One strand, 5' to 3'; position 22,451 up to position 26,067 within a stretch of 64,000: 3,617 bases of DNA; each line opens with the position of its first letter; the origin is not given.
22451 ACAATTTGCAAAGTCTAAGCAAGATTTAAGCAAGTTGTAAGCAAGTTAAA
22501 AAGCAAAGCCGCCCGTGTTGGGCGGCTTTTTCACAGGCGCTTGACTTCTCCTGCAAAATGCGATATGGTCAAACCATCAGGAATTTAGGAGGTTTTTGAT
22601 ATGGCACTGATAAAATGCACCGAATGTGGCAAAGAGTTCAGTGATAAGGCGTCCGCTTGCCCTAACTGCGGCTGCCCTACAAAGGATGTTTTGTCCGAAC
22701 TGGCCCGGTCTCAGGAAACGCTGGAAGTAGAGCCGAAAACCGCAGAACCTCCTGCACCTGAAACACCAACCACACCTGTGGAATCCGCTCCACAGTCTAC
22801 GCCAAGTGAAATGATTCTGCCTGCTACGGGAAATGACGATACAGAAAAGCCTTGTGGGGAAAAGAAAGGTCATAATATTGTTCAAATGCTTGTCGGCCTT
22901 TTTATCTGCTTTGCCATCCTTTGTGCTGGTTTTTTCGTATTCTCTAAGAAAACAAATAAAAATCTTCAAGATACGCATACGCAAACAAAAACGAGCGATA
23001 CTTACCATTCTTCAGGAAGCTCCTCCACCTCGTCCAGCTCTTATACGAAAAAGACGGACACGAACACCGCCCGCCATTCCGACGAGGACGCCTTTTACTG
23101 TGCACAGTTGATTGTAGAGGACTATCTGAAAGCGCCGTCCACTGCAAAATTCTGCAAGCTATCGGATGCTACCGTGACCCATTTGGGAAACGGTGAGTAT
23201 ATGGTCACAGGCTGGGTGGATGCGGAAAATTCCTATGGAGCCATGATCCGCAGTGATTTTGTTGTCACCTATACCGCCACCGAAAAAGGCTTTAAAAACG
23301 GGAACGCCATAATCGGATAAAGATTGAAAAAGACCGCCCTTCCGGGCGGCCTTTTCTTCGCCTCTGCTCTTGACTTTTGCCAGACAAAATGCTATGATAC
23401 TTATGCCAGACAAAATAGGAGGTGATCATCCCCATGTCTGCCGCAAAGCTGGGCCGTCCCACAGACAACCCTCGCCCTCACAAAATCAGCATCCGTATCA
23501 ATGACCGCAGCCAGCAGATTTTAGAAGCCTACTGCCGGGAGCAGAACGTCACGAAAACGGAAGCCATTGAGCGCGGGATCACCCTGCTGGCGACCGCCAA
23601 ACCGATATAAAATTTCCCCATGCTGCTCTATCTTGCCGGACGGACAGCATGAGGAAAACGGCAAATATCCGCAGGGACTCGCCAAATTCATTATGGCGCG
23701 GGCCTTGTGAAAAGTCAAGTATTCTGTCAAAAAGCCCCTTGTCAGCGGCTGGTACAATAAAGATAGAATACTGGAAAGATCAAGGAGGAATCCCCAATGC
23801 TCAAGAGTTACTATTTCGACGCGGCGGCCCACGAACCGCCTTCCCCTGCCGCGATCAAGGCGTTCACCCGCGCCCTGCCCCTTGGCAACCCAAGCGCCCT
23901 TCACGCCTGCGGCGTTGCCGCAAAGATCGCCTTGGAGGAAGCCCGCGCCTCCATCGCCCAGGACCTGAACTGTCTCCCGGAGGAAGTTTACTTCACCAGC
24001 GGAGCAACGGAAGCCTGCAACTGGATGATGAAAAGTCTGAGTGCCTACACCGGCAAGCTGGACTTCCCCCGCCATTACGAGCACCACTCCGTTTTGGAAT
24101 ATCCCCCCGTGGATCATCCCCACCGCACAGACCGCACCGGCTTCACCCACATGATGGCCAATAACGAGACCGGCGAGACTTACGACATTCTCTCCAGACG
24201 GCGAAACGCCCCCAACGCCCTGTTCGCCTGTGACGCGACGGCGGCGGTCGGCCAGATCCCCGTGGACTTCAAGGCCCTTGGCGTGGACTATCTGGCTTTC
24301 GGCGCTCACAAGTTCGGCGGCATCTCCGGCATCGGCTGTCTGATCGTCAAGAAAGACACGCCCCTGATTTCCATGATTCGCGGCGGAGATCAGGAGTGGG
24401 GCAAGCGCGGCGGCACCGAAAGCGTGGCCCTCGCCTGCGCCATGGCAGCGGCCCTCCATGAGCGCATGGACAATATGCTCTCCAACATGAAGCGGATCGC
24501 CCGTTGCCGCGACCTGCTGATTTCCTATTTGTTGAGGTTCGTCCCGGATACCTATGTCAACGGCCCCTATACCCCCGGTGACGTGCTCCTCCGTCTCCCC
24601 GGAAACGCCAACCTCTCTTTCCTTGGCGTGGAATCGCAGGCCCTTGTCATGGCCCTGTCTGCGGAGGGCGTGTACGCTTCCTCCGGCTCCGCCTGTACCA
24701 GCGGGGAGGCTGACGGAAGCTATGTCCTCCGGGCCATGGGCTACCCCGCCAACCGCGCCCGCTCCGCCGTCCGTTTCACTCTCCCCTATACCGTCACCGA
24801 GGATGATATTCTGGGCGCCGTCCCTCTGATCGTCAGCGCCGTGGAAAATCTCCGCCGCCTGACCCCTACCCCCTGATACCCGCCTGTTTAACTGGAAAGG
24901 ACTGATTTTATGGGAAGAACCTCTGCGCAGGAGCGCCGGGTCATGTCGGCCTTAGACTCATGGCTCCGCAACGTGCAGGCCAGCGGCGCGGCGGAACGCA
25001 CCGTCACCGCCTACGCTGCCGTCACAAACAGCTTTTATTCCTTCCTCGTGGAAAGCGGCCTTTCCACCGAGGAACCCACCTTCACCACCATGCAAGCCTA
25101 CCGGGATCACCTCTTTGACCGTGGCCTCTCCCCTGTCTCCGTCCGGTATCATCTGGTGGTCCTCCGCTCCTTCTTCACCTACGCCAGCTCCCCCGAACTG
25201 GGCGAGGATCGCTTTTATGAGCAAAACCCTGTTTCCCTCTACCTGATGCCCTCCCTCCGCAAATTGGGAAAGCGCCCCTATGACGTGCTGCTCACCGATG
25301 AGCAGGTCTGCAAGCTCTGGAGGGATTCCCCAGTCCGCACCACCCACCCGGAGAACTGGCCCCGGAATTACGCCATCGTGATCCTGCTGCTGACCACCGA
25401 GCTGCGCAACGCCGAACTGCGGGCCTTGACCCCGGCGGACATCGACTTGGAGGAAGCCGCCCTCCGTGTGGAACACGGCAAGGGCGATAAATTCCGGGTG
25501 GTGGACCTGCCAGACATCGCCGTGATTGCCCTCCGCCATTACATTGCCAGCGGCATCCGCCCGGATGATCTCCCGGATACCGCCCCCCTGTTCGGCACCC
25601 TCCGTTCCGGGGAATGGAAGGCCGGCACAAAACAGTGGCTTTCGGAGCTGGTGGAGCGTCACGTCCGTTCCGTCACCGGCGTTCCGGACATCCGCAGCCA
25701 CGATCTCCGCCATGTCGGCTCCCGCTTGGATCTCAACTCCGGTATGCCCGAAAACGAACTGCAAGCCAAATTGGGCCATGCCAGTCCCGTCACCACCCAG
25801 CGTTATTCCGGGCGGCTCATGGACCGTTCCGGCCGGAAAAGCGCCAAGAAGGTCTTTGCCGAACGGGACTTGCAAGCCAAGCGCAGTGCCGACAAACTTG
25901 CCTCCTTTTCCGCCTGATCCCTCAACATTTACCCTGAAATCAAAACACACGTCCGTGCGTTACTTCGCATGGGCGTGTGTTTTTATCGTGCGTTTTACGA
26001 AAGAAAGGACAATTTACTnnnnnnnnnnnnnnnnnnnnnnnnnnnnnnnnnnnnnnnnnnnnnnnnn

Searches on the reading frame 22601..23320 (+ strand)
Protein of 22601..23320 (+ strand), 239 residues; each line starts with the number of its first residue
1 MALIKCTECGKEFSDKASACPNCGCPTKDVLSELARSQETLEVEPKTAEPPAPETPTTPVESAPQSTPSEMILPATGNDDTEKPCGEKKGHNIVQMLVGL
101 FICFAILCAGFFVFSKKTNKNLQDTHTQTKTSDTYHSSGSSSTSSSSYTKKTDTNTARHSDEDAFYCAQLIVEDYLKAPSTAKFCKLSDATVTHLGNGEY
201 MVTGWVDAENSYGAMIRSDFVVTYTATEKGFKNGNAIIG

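Call 32: search_protein_families(library=pfam, proteins=[window:22601-23320:+], max_evalue=0.01)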
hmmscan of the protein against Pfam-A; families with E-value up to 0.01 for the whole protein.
window:22601-23320:+ (239 aa): 4 families
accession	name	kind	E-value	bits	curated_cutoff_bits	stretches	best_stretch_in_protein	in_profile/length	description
PF12773.13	DZR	-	0.0022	18.5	27.3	1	4-24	25-45/45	Double zinc ribbon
PF13248.11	Zn_ribbon_3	-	0.0059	16.5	27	0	4-24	3-23/26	zinc-ribbon domain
PF09845.14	OapC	-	0.0069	17.1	23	1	5-43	3-45/133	Origin-associated protein OapC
PF13240.11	Zn_Ribbon_1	-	0.0093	16.2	25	1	5-26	1-22/23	zinc-ribbon domain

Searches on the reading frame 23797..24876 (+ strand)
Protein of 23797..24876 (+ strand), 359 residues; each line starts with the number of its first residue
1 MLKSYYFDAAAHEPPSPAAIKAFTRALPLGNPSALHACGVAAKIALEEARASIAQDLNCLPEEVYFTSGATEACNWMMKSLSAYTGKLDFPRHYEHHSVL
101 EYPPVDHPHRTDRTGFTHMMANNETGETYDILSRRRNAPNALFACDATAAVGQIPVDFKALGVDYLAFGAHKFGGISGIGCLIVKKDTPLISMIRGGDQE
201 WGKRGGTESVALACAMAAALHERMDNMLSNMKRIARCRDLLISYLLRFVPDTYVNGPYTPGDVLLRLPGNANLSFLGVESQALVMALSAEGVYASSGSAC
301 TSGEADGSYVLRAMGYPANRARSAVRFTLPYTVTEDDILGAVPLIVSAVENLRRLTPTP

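Call 32: search_protein_families(library=pfam, proteins=[window:23797-24876:+], max_evalue=0.01)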
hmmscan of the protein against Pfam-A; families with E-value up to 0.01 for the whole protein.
window:23797-24876:+ (359 aa): 2 families
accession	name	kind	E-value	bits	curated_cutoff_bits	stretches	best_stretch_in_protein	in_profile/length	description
PF00266.25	Aminotran_5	-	1.7e-30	106.7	21.5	2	119-338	146-368/371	Aminotransferase class-V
PF22562.2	UBA_7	-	0.0057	17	27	0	312-328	9-25/48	UBA-like domain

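Call 78: search_protein_families(library=ncbifam, proteins=[window:23797-24876:+], max_evalue=0.001)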
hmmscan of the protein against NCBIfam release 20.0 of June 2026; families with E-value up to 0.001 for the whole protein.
window:23797-24876:+ (359 aa): 13 families
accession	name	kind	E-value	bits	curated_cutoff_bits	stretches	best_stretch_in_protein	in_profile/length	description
TIGR03402.1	FeS_nifS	equivalog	6.3e-72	242.4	530.75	2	117-357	141-378/379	cysteine desulfurase NifS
NF010611.0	PRK14012.1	equivalog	1.3e-53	182.5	548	2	117-357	151-387/406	IscS subfamily cysteine desulfurase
TIGR02006.1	IscS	equivalog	1.8e-52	178.7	643.2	2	118-357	148-383/402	IscS subfamily cysteine desulfurase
TIGR03403.1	nifS_epsilon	equivalog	5.9e-48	163.6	587.7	2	117-355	145-379/382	NifS family cysteine desulfurase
TIGR03235.1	DNA_S_dndA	equivalog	1.9e-43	149.1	480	2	114-328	140-352/353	cysteine desulfurase DndA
NF002806.0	PRK02948.1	subfamily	3e-30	105.5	304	2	121-340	147-363/381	IscS subfamily cysteine desulfurase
TIGR01979.1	sufS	subfamily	3e-14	52.7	475.1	1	122-188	169-237/403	SufS family cysteine desulfurase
TIGR01977.1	am_tr_V_EF2568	hypoth_equivalog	8e-11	41.6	377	1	140-198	167-226/376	cysteine desulfurase family protein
NF041166.1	f2_encap_cargo1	exception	2.4e-07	30.2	800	1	145-187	421-463/623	family 2A encapsulin nanocompartment cargo protein cysteine desulfurase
NF008126.0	PRK10874.1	equivalog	1.4e-06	27.7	607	1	125-187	173-237/401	cysteine desulfurase CsdA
NF006791.0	PRK09295.1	equivalog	3.8e-06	26.2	661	1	134-187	189-241/406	cysteine desulfurase SufS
TIGR03392.1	FeS_syn_CsdA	equivalog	6.3e-06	25.6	493.6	0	138-187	185-234/398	cysteine desulfurase CsdA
NF040779.1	Sec_lyase_SclA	exception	7e-05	21.9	525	1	145-223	171-243/378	selenocysteine lyase SclA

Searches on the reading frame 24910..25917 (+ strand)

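Call 32: search_protein_families(library=pfam, proteins=[window:24910-25917:+], max_evalue=0.01)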
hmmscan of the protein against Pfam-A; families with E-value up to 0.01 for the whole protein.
window:24910-25917:+ (335 aa): 4 families
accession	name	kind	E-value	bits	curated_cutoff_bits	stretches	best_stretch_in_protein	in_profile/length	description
PF00589.27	Phage_integrase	-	2e-17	63.9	27.1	1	152-300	23-166/172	Phage integrase family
PF02899.23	Phage_int_SAM_1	-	1.1e-05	26.1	22.3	1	16-92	2-79/83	Phage integrase, N-terminal SAM-like domain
PF13495.12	Phage_int_SAM_4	-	1.4e-05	25.8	27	1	15-94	2-80/85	Phage integrase, N-terminal SAM-like domain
PF13102.12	Phage_int_SAM_5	-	0.00023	21.9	22.3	1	28-97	18-87/98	Phage integrase SAM-like domain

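Call 78: search_protein_families(library=ncbifam, proteins=[window:24910-25917:+], max_evalue=0.001)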
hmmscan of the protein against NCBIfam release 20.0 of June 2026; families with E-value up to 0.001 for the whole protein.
window:24910-25917:+ (335 aa): 8 families
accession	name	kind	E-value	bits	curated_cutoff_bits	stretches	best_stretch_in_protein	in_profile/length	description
NF040815.2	recomb_XerA_Arch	equivalog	3.5e-30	105.4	220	1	18-301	3-253/263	site-specific tyrosine recombinase/integron integrase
TIGR02224.1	recomb_XerC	equivalog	2.6e-24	86.1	335.15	1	17-300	2-275/295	tyrosine recombinase XerC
TIGR02225.1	recomb_XerD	equivalog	1e-22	80.9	329.6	1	18-300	3-272/290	site-specific tyrosine recombinase XerD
NF001399.0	PRK00283.1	subfamily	2.1e-22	79.7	279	1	12-300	6-281/300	tyrosine recombinase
NF002331.0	PRK01287.1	subfamily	4.6e-17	62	371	1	7-300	22-310/365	site-specific tyrosine recombinase XerC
NF003462.0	PRK05084.1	equivalog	1.1e-12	47.3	267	1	143-301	187-343/360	tyrosine recombinase XerS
TIGR02249.1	integrase_gron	subfamily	3.9e-08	33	265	1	154-212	119-177/315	integron integrase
NF002685.0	PRK02436.1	equivalog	0.0004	20.3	178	0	151-299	112-243/245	site-specific tyrosine recombinase XerD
